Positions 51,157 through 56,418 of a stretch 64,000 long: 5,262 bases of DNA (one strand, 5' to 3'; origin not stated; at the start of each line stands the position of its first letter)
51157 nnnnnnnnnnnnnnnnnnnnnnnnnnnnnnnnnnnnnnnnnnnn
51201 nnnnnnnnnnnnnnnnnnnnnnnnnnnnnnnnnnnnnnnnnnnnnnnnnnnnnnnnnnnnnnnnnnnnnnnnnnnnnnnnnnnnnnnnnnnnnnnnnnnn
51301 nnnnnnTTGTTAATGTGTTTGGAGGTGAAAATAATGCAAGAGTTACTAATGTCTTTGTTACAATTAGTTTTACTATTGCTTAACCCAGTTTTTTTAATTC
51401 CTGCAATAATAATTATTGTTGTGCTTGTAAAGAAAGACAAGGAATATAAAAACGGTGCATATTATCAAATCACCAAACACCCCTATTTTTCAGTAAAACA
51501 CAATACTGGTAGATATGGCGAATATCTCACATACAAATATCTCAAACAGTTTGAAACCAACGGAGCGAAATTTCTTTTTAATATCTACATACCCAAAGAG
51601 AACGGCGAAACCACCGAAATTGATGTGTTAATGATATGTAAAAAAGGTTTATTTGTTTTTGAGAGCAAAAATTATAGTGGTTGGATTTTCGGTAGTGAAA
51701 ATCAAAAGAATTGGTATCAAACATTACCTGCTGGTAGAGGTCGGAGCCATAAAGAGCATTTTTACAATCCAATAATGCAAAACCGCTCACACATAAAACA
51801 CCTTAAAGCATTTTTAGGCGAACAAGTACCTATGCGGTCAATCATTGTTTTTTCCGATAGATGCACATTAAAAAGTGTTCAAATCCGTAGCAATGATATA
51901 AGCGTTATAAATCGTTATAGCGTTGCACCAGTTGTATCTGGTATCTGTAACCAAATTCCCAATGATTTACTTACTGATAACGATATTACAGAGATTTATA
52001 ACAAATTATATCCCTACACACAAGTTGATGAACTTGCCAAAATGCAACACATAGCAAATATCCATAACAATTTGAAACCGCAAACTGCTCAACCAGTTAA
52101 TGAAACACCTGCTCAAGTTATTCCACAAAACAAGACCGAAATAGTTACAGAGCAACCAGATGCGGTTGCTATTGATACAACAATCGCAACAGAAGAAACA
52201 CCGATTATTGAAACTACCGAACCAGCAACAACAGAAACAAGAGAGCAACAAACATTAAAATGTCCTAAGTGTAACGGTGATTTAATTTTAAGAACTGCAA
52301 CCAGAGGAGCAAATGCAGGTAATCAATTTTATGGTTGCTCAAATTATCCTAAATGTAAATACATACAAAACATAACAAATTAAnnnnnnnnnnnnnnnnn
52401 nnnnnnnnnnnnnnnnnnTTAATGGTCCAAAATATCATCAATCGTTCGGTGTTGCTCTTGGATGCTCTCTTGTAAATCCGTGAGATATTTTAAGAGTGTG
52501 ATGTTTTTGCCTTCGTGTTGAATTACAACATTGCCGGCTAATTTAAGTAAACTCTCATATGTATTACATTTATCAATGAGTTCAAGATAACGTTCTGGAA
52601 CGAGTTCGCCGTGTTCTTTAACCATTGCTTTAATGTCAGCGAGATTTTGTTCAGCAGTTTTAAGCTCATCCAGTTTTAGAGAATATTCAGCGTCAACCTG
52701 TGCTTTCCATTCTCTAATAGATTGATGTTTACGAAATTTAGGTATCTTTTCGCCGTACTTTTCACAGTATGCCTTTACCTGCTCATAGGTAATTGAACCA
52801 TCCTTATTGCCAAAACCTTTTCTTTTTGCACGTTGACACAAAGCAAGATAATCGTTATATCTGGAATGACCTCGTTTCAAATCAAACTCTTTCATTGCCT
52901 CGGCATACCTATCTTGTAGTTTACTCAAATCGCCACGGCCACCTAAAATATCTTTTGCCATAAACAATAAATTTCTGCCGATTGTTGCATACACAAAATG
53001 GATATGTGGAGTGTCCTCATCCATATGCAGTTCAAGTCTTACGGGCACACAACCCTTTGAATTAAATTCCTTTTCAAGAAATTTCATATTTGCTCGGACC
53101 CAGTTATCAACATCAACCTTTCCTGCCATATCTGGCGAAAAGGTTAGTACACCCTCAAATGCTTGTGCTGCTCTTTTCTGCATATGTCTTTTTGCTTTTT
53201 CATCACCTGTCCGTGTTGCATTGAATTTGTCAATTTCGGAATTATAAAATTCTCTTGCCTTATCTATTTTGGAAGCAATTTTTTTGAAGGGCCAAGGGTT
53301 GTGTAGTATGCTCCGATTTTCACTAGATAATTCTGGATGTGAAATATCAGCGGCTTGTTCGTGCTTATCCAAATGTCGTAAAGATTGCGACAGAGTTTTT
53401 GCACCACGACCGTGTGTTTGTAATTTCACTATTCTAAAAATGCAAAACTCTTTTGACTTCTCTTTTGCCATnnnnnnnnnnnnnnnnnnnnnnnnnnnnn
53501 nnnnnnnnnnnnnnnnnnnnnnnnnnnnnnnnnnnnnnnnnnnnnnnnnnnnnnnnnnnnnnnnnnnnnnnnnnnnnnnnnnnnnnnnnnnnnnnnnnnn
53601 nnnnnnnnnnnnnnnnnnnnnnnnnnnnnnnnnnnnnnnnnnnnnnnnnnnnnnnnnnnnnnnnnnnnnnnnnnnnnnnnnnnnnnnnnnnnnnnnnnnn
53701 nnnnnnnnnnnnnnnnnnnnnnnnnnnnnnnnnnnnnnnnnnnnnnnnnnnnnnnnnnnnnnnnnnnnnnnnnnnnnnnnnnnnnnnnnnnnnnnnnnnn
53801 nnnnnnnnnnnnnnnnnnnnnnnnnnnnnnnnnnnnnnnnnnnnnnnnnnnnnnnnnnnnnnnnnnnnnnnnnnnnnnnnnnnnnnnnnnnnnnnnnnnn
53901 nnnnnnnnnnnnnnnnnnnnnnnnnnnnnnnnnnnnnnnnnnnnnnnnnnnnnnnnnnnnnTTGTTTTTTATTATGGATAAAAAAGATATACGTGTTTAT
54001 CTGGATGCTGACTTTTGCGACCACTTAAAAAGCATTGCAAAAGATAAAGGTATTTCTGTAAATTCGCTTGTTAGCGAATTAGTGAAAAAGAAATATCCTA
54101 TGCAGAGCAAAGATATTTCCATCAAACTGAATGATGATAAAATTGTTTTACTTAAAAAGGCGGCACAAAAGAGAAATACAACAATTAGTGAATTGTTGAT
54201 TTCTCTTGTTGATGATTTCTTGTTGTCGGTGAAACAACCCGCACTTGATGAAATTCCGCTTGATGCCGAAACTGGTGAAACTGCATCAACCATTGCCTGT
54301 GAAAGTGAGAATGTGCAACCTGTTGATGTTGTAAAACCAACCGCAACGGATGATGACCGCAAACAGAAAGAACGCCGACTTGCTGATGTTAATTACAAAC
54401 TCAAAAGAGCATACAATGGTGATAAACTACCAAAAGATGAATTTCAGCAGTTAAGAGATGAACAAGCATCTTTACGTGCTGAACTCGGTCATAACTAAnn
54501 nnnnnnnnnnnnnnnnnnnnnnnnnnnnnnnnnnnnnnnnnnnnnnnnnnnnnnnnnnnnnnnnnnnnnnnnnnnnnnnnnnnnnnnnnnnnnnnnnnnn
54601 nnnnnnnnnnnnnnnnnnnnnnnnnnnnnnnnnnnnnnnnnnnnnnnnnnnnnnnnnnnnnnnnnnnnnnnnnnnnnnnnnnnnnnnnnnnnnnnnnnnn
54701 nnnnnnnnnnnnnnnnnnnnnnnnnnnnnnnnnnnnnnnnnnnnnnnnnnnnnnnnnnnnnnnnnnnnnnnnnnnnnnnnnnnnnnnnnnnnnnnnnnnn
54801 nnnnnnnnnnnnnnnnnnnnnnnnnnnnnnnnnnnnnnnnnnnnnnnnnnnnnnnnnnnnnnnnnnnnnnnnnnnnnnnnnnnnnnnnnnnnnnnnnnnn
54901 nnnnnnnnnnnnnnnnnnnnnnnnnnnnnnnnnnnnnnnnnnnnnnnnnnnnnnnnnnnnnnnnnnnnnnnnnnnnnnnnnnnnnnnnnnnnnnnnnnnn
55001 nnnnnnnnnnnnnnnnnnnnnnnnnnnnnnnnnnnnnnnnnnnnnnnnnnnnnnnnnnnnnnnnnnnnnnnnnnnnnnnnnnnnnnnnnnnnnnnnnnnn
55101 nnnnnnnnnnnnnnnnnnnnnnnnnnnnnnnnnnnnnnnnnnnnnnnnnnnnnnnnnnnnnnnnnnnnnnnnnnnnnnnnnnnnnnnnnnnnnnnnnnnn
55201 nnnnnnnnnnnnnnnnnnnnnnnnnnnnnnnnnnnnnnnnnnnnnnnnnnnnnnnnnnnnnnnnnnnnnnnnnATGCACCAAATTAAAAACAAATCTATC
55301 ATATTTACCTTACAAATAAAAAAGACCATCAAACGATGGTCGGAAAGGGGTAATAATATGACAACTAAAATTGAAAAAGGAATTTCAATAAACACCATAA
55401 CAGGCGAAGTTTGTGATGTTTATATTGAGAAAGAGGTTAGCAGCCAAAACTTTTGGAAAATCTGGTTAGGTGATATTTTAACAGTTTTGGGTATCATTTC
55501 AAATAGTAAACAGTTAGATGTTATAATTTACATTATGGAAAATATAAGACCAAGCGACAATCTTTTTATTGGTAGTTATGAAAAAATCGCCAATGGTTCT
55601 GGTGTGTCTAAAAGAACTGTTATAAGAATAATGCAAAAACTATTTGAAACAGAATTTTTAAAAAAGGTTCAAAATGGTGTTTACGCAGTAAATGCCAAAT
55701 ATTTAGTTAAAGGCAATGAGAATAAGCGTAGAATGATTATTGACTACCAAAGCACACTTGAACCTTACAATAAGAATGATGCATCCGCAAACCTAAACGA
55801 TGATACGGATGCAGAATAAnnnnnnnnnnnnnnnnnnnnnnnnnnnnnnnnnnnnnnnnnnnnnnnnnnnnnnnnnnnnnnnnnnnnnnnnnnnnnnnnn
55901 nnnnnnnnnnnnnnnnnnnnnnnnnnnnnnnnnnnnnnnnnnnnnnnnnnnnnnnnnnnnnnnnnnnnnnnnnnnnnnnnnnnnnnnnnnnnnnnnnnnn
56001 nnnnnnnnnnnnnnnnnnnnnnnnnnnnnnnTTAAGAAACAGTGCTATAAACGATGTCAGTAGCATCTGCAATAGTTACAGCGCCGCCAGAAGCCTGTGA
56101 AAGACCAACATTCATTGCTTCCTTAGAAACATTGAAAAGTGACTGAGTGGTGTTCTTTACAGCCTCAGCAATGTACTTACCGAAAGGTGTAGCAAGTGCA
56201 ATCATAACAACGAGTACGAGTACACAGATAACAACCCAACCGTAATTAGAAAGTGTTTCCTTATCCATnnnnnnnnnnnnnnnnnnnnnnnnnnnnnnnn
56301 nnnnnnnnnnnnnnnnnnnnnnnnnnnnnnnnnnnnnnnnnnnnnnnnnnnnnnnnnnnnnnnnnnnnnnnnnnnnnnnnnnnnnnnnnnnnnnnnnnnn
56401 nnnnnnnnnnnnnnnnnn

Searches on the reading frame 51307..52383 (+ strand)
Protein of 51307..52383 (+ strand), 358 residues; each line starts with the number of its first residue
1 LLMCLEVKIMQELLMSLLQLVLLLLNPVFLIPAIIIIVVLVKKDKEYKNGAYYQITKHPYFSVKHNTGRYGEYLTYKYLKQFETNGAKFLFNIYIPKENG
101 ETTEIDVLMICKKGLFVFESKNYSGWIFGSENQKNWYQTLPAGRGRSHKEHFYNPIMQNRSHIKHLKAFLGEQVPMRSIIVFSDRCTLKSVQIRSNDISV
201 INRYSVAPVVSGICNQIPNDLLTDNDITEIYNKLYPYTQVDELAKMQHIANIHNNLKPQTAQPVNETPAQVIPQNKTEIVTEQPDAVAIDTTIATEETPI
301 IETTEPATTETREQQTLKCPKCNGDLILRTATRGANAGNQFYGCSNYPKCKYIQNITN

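Call 8: search_protein_families(library=pfam, proteins=[window:51307-52383:+], max_evalue=0.01)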
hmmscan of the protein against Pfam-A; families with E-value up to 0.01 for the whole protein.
window:51307-52383:+ (358 aa): 3 families
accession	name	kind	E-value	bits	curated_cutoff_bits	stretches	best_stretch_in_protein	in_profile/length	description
PF08378.17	NERD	-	4.6e-30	104.8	22.1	1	68-183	2-111/111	Nuclease-related domain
PF01396.24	Zn_ribbon_Top1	-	3.7e-13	49.5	32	1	318-356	3-36/39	Topoisomerase DNA binding C4 zinc finger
PF06839.17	Zn_ribbon_GRF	-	0.0013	19.2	25.9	1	319-352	3-38/45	GRF zinc finger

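Call 45: search_protein_families(library=phrogs, proteins=[window:51307-52383:+], max_evalue=0.01)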
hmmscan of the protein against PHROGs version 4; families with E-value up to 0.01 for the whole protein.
window:51307-52383:+ (358 aa): 1 family
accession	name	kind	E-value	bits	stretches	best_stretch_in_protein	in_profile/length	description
phrog_21557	-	unknown function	1.7e-31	110.8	2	90-255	56-211/249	-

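Call 46: search_protein_families(library=ncbifam, proteins=[window:51307-52383:+], max_evalue=0.01)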
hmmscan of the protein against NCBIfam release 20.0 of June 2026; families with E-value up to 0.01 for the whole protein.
window:51307-52383:+ (358 aa): 7 families
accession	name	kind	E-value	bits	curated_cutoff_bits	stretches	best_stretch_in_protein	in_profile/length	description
NF033442.0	BREX_PglW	equivalog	7.5e-07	27.2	990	1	98-176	42-114/1391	BREX system serine/threonine kinase PglW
NF047741.1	antiphage_MADS6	equivalog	1.3e-06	27.2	460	1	90-188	33-121/612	methylation-associated defense system protein kinase MAD6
NF005555.0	PRK07220.1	equivalog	8.4e-05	21.1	635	1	312-353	584-622/740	DNA topoisomerase I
NF011532.0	PRK14973.1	equivalog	0.00035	18.5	930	1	308-352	579-619/936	DNA topoisomerase I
NF004966.0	PRK06319.1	equivalog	0.00043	18.4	868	1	317-356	646-680/862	DNA topoisomerase I/SWI domain fusion protein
TIGR01057.1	topA_arch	equivalog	0.00044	18.6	458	1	315-350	588-618/618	DNA topoisomerase I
TIGR01051.1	topA_bact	equivalog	0.007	15.4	456.4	0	296-356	576-631/632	type I DNA topoisomerase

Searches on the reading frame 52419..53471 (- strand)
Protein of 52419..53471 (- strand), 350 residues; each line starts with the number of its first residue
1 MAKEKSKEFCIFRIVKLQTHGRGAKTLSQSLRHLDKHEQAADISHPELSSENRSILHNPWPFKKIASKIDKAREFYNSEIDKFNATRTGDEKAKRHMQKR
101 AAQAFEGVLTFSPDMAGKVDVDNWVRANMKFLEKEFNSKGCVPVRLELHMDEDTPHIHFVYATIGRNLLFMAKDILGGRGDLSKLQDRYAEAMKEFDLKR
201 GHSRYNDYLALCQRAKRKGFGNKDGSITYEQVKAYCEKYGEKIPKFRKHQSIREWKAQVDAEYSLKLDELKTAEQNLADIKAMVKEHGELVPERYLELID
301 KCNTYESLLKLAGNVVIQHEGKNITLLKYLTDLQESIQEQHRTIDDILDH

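Call 8: search_protein_families(library=pfam, proteins=[window:52419-53471:-], max_evalue=0.01)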
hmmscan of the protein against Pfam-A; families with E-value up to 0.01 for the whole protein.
window:52419-53471:- (350 aa): 2 families
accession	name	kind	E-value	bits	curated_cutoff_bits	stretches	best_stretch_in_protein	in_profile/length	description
PF01076.25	Mob_Pre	-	2.7e-13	50.6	25.5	1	68-204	47-183/196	Plasmid recombination enzyme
PF03432.20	Relaxase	-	4.4e-05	24.2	24.6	1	88-167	29-104/132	MobA/VirD2-like, nuclease domain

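Call 46: search_protein_families(library=ncbifam, proteins=[window:52419-53471:-], max_evalue=0.01)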
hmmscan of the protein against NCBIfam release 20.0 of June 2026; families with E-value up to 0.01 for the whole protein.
window:52419-53471:- (350 aa): 1 family
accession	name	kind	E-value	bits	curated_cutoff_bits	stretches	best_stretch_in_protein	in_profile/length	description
NF041497.1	MobV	equivalog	5.9e-24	85.2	100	1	9-204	3-182/187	MobV family relaxase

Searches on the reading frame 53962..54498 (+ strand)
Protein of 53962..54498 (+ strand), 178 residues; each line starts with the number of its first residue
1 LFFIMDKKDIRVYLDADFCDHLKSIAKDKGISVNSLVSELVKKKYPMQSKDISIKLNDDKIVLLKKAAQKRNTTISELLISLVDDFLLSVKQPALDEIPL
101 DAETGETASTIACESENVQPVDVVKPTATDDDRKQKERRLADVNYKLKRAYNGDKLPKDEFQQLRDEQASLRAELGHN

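Call 8: search_protein_families(library=pfam, proteins=[window:53962-54498:+], max_evalue=0.01)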
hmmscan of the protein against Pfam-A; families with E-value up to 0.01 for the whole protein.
window:53962-54498:+ (178 aa): 4 families
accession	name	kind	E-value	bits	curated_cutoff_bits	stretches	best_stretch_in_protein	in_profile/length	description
PF19891.5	DUF6364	-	9.3e-05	23.3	27.3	0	13-49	8-39/70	Family of unknown function (DUF6364)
PF13467.12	RHH_4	-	9.8e-05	22.8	25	0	13-43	16-46/67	Ribbon-helix-helix domain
PF12441.14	CopG_antitoxin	-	0.00095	20.3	28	0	7-43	42-78/79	CopG antitoxin of type II toxin-antitoxin system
PF19807.5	DUF6290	-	0.0073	16.9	27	0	52-79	4-31/72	Family of unknown function (DUF6290)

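Call 45: search_protein_families(library=phrogs, proteins=[window:53962-54498:+], max_evalue=0.01)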
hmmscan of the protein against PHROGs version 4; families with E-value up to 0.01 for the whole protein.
window:53962-54498:+ (178 aa): 9 families
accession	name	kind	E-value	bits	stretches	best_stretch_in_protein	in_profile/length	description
phrog_582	-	transcription regulation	8.7e-07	30.2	1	5-45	55-95/105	Arc-like repressor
phrog_3180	-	transcription regulation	1.1e-06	29.5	1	5-43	3-41/50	Arc-like repressor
phrog_2639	-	transcription regulation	3.7e-06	28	0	8-44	38-74/91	Arc-like repressor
phrog_9615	-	unknown function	4.4e-05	23.8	1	44-87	136-179/349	-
phrog_27746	-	unknown function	7.9e-05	23.8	0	6-43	48-85/120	-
phrog_876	-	transcription regulation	0.0015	19.2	0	46-87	63-105/239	transcriptional repressor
phrog_12318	-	unknown function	0.0026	19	0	22-83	30-92/94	-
phrog_11622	-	transcription regulation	0.0068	17.6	0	12-53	3-44/100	transcriptional regulator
phrog_8682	-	unknown function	0.009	17.3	0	49-91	16-58/86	-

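Call 46: search_protein_families(library=ncbifam, proteins=[window:53962-54498:+], max_evalue=0.01)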
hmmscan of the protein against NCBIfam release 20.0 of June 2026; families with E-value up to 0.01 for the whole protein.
window:53962-54498:+ (178 aa): 2 families
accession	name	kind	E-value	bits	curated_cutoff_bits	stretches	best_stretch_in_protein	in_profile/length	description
NF046040.1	RelB_antitoxin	equivalog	0.0035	17.6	50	0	52-79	1-28/69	type II toxin-antitoxin system RelB family antitoxin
NF008671.0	PRK11675.1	equivalog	0.0053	17.2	62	0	50-87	51-88/95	LexA regulated protein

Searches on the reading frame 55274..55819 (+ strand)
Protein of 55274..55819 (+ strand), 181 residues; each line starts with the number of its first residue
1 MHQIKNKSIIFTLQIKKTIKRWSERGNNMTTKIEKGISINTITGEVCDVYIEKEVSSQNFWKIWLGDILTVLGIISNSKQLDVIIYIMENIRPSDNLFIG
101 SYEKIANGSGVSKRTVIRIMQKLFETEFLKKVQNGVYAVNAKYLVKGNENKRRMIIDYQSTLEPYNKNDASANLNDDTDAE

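Call 8: search_protein_families(library=pfam, proteins=[window:55274-55819:+], max_evalue=0.01)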
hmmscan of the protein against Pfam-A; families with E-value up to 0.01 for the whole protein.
window:55274-55819:+ (181 aa): 2 families
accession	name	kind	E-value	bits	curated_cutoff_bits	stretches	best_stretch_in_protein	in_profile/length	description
PF05732.17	RepL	-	2.9e-24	85.9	20.3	1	38-169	15-147/164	Firmicute plasmid replication protein (RepL)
PF13730.12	HTH_36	-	0.0017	18.6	25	1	101-125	27-51/55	Helix-turn-helix domain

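Call 45: search_protein_families(library=phrogs, proteins=[window:55274-55819:+], max_evalue=0.01)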
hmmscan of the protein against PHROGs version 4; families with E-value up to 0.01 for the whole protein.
window:55274-55819:+ (181 aa): 6 families
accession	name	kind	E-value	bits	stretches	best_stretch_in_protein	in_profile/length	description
phrog_270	-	DNA, RNA and nucleotide metabolism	0.00015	22.2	1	78-140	47-108/383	replication initiation protein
phrog_1835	-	DNA, RNA and nucleotide metabolism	0.00018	22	1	101-133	69-101/301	HTH DNA binding protein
phrog_186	-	DNA, RNA and nucleotide metabolism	0.0004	21.1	1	76-166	39-118/308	DnaD-like helicase loader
phrog_8102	-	DNA, RNA and nucleotide metabolism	0.002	18.3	1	97-152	56-111/337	replication initiation protein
phrog_1368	-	transcription regulation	0.0047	17.7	0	103-146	31-74/101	transcriptional regulator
phrog_391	-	DNA, RNA and nucleotide metabolism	0.0062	17.2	1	101-146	39-89/298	replication initiation O-like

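Call 46: search_protein_families(library=ncbifam, proteins=[window:55274-55819:+], max_evalue=0.01)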
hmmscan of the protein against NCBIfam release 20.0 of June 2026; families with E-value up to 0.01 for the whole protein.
window:55274-55819:+ (181 aa): 2 families
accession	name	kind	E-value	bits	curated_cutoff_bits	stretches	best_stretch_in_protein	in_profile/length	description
NF049902.1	FTL_1293_fam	exception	1.6e-05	25.1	170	1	101-177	24-101/150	FTL_1293 family small RNA FtrC-regulated protein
NF041016.1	trans_reg_ArnR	equivalog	0.00011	21.7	400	1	101-158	38-93/269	HTH-type transcriptional activator ArnR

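Call 68: find_encoding_contigs(protein=window:55274-55819:+, flank=6000, max_places=8)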
Protein window:55274-55819:+ (181 aa): no gene with exactly this product is on record in the collection.

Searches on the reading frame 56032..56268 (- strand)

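Call 8: search_protein_families(library=pfam, proteins=[window:56032-56268:-], max_evalue=0.01)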
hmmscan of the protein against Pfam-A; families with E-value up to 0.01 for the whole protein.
window:56032-56268:- (78 aa): 1 family
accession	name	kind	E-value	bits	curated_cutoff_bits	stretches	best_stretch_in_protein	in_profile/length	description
PF16982.10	Flp1_like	-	0.0058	16.5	33.5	1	12-46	11-45/49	Putative Flagellin, Flp1-like, domain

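Call 45: search_protein_families(library=phrogs, proteins=[window:56032-56268:-], max_evalue=0.01)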
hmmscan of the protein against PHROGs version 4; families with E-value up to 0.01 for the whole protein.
window:56032-56268:- (78 aa): 0 families
